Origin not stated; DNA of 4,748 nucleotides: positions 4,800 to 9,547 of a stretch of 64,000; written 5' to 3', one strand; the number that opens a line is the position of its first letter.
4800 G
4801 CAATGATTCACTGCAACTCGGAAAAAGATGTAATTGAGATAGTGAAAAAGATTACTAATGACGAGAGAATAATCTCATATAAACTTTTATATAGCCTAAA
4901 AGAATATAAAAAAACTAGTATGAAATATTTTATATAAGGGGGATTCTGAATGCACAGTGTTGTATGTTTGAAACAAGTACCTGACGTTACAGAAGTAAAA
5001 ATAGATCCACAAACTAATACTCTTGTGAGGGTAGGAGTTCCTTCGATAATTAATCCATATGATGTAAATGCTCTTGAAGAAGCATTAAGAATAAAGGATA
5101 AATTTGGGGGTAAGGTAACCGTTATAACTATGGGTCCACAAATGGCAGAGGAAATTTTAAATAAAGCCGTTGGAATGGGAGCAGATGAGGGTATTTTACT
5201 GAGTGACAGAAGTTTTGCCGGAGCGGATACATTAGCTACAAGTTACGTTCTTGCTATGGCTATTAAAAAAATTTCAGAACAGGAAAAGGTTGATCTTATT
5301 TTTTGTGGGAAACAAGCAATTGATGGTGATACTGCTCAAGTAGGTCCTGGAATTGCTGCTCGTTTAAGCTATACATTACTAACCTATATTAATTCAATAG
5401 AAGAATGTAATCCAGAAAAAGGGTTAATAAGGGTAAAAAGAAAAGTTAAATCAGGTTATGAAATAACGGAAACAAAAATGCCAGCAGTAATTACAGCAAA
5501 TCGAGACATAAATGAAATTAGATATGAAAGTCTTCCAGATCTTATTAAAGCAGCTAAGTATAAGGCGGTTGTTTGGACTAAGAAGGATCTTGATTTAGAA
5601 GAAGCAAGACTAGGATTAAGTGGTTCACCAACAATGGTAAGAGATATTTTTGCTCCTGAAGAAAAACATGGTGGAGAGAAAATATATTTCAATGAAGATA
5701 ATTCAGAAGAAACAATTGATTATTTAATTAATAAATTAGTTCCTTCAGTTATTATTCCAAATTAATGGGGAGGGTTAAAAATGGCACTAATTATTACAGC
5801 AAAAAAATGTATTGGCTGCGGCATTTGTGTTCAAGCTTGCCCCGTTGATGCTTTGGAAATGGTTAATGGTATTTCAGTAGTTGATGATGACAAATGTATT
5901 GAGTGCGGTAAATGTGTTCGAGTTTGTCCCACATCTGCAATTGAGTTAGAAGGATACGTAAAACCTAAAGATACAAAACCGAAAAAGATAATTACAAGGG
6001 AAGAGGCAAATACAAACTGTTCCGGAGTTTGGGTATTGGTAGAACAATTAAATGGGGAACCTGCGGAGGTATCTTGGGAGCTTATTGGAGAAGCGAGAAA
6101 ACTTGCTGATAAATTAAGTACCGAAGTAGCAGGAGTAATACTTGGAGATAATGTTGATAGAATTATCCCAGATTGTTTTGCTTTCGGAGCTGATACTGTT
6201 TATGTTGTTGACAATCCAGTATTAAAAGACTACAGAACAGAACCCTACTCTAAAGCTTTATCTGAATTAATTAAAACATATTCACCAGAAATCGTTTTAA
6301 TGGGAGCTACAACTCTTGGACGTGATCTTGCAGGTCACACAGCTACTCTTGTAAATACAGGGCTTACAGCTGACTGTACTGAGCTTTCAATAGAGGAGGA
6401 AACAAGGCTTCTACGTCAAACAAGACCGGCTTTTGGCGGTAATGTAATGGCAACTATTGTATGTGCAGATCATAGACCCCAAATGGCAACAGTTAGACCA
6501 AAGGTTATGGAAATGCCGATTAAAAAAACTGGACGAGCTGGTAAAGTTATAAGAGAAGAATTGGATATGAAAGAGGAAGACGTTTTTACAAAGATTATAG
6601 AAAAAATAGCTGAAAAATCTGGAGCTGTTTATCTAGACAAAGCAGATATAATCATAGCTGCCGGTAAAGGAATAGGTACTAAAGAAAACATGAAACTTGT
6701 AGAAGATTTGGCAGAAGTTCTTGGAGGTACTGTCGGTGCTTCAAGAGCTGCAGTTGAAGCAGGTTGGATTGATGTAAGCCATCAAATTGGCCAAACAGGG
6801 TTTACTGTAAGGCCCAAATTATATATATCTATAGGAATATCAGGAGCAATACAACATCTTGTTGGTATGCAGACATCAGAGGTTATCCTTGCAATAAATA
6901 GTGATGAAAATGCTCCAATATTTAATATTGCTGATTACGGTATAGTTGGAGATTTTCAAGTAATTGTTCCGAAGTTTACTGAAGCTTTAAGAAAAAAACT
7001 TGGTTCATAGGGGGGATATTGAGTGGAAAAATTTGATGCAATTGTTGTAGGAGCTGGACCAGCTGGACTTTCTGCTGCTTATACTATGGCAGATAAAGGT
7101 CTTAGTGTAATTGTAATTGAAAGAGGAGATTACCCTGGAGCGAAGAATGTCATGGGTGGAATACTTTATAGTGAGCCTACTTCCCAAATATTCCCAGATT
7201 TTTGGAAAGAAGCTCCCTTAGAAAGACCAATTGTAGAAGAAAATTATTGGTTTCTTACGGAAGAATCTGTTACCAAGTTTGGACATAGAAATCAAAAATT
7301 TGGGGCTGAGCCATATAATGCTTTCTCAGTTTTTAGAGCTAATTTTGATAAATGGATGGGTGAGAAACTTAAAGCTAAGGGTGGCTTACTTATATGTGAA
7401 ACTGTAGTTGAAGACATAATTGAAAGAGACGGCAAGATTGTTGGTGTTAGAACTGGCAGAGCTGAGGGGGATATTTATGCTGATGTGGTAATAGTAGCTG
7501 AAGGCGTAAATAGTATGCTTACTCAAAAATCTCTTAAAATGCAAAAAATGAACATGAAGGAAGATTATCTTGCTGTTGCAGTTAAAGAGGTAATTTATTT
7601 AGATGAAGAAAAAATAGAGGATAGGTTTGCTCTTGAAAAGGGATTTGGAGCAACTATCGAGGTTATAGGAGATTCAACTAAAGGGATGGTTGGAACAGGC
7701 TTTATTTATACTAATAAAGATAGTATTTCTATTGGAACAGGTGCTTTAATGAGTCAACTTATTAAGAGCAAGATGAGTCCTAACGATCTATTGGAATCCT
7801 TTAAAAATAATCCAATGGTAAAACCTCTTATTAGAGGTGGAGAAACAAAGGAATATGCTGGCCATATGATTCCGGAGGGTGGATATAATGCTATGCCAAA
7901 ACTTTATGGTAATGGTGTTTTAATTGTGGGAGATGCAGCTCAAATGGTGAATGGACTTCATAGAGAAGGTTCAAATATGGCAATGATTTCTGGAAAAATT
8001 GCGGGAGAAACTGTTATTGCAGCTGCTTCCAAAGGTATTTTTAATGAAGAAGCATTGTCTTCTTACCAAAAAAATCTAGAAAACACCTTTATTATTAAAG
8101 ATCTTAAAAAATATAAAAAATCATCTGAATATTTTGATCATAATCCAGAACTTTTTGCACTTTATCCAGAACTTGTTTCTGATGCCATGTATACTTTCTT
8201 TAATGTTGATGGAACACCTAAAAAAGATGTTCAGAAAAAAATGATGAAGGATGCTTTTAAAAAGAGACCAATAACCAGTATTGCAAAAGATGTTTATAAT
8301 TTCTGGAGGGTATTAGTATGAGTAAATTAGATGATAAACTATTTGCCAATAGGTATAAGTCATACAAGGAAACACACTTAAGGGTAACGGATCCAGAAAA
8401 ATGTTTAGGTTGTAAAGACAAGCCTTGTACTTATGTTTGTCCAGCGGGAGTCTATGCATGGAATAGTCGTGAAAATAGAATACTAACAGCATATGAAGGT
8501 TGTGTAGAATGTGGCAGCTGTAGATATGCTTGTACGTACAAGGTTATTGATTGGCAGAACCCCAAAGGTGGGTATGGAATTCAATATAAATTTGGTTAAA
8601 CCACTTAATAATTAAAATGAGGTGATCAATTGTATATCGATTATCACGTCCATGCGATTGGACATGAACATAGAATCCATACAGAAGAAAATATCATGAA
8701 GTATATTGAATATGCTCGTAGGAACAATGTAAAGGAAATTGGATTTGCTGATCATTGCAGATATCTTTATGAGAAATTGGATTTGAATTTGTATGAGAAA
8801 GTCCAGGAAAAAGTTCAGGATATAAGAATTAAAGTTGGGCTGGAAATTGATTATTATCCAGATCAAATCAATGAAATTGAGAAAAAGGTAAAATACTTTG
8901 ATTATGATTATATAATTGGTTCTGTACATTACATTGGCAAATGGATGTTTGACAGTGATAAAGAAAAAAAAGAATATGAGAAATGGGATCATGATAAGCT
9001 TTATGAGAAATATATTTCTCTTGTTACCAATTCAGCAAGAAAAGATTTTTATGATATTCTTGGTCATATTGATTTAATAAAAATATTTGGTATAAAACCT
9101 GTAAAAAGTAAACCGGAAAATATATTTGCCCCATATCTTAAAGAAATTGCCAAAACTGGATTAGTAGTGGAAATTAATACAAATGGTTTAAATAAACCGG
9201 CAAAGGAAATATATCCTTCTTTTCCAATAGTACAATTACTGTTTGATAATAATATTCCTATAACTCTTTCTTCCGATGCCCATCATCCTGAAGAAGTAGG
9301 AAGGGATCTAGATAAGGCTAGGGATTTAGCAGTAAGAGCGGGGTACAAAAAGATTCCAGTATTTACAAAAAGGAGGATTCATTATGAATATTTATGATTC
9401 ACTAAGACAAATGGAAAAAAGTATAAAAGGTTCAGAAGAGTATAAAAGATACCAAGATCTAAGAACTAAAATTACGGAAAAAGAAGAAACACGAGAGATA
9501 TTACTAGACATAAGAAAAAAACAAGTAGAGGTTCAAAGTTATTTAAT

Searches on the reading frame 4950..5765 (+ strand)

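Call 66: search_protein_families(library=pfam, proteins=[window:4950-5765:+])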
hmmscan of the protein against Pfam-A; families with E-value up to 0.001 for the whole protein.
window:4950-5765:+ (271 aa): 1 family
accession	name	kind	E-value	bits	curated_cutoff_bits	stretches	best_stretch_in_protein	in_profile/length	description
PF01012.27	ETF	-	2.1e-44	151.9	26.7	1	23-207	2-173/181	Electron transfer flavoprotein domain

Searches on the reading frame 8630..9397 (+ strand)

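Call 66: search_protein_families(library=pfam, proteins=[window:8630-9397:+])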
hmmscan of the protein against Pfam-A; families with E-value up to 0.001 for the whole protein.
window:8630-9397:+ (255 aa): 2 families
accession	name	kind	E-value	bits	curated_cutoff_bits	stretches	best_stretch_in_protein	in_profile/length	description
PF02811.25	PHP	-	4.7e-18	66.5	26.4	1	4-185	1-164/164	PHP domain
PF13263.12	PHP_C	-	0.00093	19.1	21.3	0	207-225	14-32/56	PHP-associated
